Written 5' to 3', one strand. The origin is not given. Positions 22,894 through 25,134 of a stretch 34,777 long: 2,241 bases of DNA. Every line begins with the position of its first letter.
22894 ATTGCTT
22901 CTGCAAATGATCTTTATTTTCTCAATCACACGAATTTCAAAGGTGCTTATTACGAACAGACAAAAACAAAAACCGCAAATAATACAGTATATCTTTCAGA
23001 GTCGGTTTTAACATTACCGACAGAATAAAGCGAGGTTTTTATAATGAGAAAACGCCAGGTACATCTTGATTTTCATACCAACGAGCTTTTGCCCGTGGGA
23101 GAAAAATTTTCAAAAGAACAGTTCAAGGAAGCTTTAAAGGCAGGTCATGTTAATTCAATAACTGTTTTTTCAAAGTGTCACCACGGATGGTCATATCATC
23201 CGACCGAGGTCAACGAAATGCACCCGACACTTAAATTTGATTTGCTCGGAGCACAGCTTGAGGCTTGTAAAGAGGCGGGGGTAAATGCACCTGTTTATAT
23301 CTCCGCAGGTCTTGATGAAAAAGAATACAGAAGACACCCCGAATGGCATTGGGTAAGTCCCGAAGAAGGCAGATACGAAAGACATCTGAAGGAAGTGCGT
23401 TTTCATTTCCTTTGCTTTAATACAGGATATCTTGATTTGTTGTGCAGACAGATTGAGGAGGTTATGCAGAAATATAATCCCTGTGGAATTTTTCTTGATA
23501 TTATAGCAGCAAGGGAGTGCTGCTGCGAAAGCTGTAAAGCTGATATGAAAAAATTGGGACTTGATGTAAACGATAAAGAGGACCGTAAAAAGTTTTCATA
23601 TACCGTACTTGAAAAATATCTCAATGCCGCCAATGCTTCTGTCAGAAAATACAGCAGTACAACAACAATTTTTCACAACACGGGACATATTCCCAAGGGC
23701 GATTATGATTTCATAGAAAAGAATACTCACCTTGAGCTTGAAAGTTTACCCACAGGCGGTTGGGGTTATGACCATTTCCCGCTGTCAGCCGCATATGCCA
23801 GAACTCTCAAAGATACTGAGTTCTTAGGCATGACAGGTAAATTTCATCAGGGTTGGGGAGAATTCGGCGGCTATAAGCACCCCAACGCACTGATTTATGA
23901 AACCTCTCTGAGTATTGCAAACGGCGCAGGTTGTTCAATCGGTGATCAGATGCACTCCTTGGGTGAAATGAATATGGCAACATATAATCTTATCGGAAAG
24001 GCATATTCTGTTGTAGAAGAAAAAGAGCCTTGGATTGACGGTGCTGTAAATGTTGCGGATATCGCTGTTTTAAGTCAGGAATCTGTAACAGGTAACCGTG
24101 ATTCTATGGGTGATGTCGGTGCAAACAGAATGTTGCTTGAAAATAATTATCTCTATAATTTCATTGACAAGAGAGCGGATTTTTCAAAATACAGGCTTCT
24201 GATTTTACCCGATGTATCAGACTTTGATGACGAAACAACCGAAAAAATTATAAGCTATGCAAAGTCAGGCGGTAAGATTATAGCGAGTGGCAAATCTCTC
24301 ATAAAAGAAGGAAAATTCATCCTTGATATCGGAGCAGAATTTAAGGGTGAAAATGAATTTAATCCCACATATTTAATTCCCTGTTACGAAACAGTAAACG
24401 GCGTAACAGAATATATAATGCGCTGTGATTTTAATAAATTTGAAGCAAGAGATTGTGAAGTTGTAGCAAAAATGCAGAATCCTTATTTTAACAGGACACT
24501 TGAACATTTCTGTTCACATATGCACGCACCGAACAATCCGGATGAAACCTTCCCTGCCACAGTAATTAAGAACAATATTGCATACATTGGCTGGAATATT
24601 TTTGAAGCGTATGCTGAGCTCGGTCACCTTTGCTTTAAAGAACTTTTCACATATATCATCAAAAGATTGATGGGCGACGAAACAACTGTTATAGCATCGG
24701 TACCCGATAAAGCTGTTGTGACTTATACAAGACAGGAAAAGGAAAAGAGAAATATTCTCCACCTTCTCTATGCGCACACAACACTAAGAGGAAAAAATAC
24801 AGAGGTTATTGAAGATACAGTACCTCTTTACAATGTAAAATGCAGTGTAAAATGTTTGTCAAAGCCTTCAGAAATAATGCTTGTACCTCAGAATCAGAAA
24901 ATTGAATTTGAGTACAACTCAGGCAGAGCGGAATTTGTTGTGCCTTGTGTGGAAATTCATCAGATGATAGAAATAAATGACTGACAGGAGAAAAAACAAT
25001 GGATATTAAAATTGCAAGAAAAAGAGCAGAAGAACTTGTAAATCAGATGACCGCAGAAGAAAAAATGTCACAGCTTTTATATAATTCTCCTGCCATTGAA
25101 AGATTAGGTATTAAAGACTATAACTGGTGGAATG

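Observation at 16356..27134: Candidate undescribed catabolic system: MFS permease divergent from an orphan helical protein, three CocE/NonD hydrolases, a GHL6 orphan glycosidase and a GH3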

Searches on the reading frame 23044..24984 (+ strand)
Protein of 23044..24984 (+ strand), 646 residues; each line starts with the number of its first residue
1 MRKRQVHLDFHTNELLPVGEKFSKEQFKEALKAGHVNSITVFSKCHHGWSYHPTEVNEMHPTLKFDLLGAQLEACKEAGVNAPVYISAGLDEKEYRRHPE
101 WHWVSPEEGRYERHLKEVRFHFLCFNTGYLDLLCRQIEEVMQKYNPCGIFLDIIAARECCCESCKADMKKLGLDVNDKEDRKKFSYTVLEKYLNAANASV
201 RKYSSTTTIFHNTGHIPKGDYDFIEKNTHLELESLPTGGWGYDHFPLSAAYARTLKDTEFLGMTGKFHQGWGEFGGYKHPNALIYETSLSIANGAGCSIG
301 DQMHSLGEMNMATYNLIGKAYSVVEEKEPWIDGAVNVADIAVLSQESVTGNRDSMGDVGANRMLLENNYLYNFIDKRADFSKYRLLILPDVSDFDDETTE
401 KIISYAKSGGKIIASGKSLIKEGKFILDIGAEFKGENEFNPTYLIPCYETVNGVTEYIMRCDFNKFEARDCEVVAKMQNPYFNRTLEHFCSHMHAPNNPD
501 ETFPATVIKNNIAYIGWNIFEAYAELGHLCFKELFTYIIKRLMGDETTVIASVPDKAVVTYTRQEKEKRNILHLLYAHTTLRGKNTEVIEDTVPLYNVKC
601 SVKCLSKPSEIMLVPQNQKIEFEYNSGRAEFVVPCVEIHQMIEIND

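Call 3: search_protein_families(library=pfam, proteins=[window:23044-24984:+])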
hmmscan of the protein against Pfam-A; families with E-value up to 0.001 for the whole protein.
window:23044-24984:+ (646 aa): 3 families
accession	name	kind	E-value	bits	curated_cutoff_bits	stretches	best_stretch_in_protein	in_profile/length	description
PF14871.12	GHL6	-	6.9e-30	104.4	35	1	23-153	1-132/132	Hypothetical glycosyl hydrolase 6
PF01120.23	Alpha_L_fucos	-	1e-06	28.9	25.2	1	20-243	92-287/345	Alpha-L-fucosidase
PF08532.16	Glyco_hydro_42M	-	1.1e-06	28.8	25.8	1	366-416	41-91/207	Beta-galactosidase trimerisation domain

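Call 4: search_protein_families(library=ncbifam, proteins=[window:23044-24984:+])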
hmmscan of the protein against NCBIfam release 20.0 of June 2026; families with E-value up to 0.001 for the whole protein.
window:23044-24984:+ (646 aa): 0 families

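Call 10: search_solved_structures(query=window:23044-24984:+, max_evalue=0.01)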
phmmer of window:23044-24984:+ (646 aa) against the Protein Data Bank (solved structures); distinct sequences matched with E-value up to 0.01: 1.
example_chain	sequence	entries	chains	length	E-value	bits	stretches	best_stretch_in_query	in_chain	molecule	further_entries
6tvk_AAA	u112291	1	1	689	6.2e-186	622.9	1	1-644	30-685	Alpha-L-fucosidase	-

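Call 31: search_solved_structures(query=window:23044-24984:+, max_evalue=0.01, show_alignments=1)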
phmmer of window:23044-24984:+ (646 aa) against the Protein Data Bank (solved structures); distinct sequences matched with E-value up to 0.01: 1.
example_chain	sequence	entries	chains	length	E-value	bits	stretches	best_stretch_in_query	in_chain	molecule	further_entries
6tvk_AAA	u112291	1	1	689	6.2e-186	622.9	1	1-644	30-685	Alpha-L-fucosidase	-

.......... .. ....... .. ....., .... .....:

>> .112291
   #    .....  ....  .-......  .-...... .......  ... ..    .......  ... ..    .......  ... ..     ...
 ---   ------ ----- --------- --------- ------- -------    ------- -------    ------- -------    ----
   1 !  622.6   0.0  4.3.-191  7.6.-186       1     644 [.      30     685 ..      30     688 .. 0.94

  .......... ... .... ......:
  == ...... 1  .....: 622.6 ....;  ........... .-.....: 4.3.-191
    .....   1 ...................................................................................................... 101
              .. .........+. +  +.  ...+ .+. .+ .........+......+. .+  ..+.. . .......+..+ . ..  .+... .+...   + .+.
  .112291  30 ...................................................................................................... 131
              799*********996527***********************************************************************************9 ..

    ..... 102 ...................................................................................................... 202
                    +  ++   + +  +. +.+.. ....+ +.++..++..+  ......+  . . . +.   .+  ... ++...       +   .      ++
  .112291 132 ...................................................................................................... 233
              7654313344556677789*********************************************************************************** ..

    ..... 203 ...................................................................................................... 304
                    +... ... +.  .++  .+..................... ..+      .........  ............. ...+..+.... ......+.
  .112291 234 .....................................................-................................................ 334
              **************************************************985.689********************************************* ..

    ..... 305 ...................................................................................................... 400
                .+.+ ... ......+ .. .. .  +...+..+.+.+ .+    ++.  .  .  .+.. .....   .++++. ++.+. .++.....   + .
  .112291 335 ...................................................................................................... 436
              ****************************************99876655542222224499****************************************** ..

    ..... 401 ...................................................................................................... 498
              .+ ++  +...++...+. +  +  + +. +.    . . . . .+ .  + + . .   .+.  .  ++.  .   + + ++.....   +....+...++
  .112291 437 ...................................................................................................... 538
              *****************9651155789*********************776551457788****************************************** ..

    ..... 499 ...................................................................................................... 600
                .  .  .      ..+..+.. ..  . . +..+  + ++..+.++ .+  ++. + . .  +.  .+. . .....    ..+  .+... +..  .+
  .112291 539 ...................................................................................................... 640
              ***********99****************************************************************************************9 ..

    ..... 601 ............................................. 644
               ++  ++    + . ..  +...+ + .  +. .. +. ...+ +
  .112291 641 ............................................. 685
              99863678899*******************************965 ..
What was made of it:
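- On GH151 alpha-L-fucosidase: E=6.2e-186, 623 bits, query residues 1-644 aligned to chain residues 30-685 (calls 10, 31).
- Closest known: GH151 alpha-L-fucosidase ALfuk2 of Paenibacillus thiaminolyticus. Same: Full-length homology (E=6e-186), the same domain order, and the same nucleophile, acid/base and complementing His (call 31).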

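Call 32: find_homologous_proteins(query=window:23044-24984:+, max_evalue=1e-20)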
Query window:23044-24984:+ (646 aa): 7833 proteins with E <= 1e-20 among 8000 candidates; the best 120 are listed.
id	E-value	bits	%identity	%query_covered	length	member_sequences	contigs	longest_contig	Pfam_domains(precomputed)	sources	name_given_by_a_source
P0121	0.0e+0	1527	100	100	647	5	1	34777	PF14871.13,PF01120.24,PF08532.17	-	-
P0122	0.0e+0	1324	84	100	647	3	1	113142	PF14871.13,PF08532.17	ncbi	-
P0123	0.0e+0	1205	77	100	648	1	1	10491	PF14871.13,PF08532.17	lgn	-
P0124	0.0e+0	1197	76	100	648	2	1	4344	PF14871.13,PF08532.17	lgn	-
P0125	0.0e+0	1196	76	100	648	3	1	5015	PF14871.13,PF01120.24,PF22369.3,PF08532.17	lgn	-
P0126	0.0e+0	1195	77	100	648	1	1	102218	PF14871.13,PF01120.24,PF08532.17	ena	-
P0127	0.0e+0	1194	77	100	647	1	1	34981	PF14871.13,PF01120.24,PF08532.17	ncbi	-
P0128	0.0e+0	1193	77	100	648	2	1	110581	PF14871.13,PF08532.17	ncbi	-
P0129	0.0e+0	1191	77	100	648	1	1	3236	PF14871.13,PF08532.17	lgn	-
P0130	0.0e+0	1191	76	100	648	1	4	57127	PF14871.13,PF08532.17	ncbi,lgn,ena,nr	ncbi:MAG: alpha-L-fucosidase [Clostridia bacterium]|nr:alpha-L-fucosidase [Clostridia bacterium]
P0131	0.0e+0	1186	76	100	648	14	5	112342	PF14871.13,PF08532.17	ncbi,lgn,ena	-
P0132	0.0e+0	1186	76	100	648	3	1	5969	PF14871.13,PF01120.24,PF08532.17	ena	-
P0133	0.0e+0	1186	76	100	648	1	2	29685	PF14871.13,PF08532.17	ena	-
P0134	0.0e+0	1186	76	100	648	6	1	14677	PF14871.13,PF08532.17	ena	-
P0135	0.0e+0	1181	76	100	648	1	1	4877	PF14871.13,PF01120.24,PF08532.17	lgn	-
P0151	0.0e+0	1166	75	100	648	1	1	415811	PF14871.13,PF08532.17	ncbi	-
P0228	0.0e+0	1140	73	100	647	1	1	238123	PF14871.13,PF08532.17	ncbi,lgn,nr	ncbi:MAG: alpha-amylase family protein [Acutalibacteraceae bacterium]|nr:alpha-amylase family protei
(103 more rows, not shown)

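Call 33: find_encoding_contigs(protein=P0128, flank=10000, max_places=2)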
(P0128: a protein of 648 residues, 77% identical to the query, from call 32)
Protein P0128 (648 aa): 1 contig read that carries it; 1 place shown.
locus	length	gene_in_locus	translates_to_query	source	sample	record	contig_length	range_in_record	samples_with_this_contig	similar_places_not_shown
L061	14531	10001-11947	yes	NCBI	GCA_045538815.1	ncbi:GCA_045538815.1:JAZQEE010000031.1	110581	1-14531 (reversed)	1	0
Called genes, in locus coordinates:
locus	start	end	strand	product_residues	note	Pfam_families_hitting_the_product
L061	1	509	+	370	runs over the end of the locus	PF00248:Aldo_ket_red, PF13237:Fer4_10 (faint), PF13183:Fer4_8 (weak), PF13187:Fer4_9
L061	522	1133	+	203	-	PF00657:Lipase_GDSL, PF13472:Lipase_GDSL_2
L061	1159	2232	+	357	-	PF13303:PTS_EIIC_2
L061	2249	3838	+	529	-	-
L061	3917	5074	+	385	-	PF00083:Sugar_tr (weak), PF07690:MFS_1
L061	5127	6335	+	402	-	PF01098:FTSW_RODA_SPOVE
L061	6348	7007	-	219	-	PF01520:Amidase_3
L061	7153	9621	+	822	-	PF02065:Melibiase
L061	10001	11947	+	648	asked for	PF14871:GHL6, PF08532:Glyco_hydro_42M (weak)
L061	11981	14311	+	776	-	PF14498:Glyco_hyd_65N_2, PF22124:Glyco_hydro_95_cat, PF21307:Glyco_hydro_95_C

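Call 34: find_encoding_contigs(protein=P0151, flank=10000, max_places=2)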
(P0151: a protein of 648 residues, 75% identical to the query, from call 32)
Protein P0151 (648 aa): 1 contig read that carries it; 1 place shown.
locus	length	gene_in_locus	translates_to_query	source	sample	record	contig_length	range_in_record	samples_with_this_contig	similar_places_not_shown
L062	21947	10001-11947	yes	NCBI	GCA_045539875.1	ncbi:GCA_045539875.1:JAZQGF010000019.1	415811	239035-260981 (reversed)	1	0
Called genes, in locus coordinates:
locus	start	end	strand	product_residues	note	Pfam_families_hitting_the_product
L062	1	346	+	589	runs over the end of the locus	PF02874:ATP-synt_ab_N, PF16886:ATP-synt_ab_Xtn, PF00006:ATP-synt_ab, PF22919:ATP-synt_VA_C (weak)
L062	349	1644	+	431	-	PF02874:ATP-synt_ab_N, PF00006:ATP-synt_ab, PF22919:ATP-synt_VA_C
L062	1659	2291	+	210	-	PF01813:ATP-synt_D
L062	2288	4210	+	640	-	PF01496:V_ATPase_I (weak)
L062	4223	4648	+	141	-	PF00137:ATP-synt_C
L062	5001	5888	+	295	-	PF13476:AAA_23 (weak), PF00005:ABC_tran (weak), PF02463:SMC_N (faint), PF13304:AAA_21 (weak), PF13175:AAA_15 (weak)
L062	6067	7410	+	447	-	PF02525:Flavodoxin_2, PF03358:FMN_red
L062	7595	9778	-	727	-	PF08531:Bac_rhamnosid_N, PF05592:Bac_rhamnosid, PF17389:Bac_rhamnosid6H, PF17390:Bac_rhamnosid_C (weak)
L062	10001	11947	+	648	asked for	PF14871:GHL6, PF08532:Glyco_hydro_42M (weak)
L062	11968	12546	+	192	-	PF02525:Flavodoxin_2, PF03358:FMN_red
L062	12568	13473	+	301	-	PF00480:ROK (faint), PF01869:BcrAD_BadFG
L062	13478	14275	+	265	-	PF13580:SIS_2, PF22198:GKRP_SIS_2, PF22645:GKRP_SIS_N, PF01380:SIS, PF20741:GKRP-like_C (faint)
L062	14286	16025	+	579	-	PF02838:Glyco_hydro_20b (faint), PF03648:Glyco_hydro_67N (weak), PF16126:DUF4838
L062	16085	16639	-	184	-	PF00583:Acetyltransf_1, PF08445:FR47, PF13508:Acetyltransf_7, PF13673:Acetyltransf_10 (weak)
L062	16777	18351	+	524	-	PF07555:NAGidase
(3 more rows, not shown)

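Call 35: find_encoding_contigs(protein=P0228, flank=10000, max_places=2)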
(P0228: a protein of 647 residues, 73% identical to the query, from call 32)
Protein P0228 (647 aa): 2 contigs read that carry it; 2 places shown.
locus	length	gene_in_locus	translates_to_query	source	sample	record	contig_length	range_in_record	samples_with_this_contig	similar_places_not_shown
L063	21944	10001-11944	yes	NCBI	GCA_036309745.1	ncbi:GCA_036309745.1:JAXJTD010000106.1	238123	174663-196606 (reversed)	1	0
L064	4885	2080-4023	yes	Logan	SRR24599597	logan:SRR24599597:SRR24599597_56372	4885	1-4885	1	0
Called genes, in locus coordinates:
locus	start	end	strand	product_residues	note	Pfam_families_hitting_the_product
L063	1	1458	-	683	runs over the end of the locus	PF03717:PBP_dimer, PF00905:Transpeptidase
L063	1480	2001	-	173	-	-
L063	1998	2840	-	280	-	PF04085:MreC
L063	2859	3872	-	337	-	PF00022:Actin (weak), PF06723:MreB_Mbl, PF11104:PilM_2 (faint), PF00012:HSP70, PF14450:FtsA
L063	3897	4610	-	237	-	-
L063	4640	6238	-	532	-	PF00370:FGGY_N, PF02782:FGGY_C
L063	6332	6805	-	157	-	PF04073:tRNA_edit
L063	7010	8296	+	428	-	PF14903:WG_beta_rep, PF06347:SH3_4 (weak), PF08239:SH3_3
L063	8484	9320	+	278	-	PF00149:Metallophos, PF12850:Metallophos_2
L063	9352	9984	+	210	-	PF02698:DUF218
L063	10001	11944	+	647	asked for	PF14871:GHL6, PF08532:Glyco_hydro_42M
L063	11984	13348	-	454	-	PF00905:Transpeptidase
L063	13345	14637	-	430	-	PF01098:FTSW_RODA_SPOVE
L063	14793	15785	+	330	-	PF12974:Phosphonate-bd (weak), PF09084:NMT1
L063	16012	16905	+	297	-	-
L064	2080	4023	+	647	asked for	PF14871:GHL6, PF08532:Glyco_hydro_42M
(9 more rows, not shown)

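Call 85: find_encoding_contigs(protein=P0126, flank=8000, max_places=2)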
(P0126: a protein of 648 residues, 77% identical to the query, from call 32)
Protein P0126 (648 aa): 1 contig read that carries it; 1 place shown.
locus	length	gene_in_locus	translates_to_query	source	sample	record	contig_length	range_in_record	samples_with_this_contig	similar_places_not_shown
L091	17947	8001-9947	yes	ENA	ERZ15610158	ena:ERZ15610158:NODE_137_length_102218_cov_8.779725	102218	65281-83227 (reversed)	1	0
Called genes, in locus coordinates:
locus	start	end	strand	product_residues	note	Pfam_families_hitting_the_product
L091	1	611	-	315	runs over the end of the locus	PF02811:PHP (weak)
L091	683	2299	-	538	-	PF00884:Sulfatase, PF01663:Phosphodiest, PF16347:SGSH_C (faint)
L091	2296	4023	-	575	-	PF13347:MFS_2, PF07690:MFS_1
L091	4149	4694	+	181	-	PF14278:TetR_C_8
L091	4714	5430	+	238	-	PF01872:RibD_C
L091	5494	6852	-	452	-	PF00149:Metallophos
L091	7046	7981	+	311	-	PF12708:Pect-lyase_RHGA_epim, PF13229:Beta_helix (weak)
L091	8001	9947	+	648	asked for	PF01120:Alpha_L_fucos (faint), PF14871:GHL6, PF08532:Glyco_hydro_42M (weak)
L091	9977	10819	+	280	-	PF01734:Patatin, PF19890:DUF6363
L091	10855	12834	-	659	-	PF22745:Nlig-Ia, PF01653:DNA_ligase_aden, PF09414:RNA_ligase (weak), PF03120:OB_DNA_ligase, PF03119:DNA_ligase_ZBD, PF12826:HHH_2, PF00533:BRCT, PF16589:BRCT_2 (weak), +2 more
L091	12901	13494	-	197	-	PF09560:Spore_YunB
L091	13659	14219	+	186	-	-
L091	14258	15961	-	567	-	PF02837:Glyco_hydro_2_N, PF22666:Glyco_hydro_2_N2, PF02836:Glyco_hydro_2_C (weak)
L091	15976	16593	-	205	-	PF13580:SIS_2, PF01380:SIS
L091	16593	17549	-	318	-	PF00480:ROK, PF01869:BcrAD_BadFG (faint)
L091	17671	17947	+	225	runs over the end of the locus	PF04239:DUF421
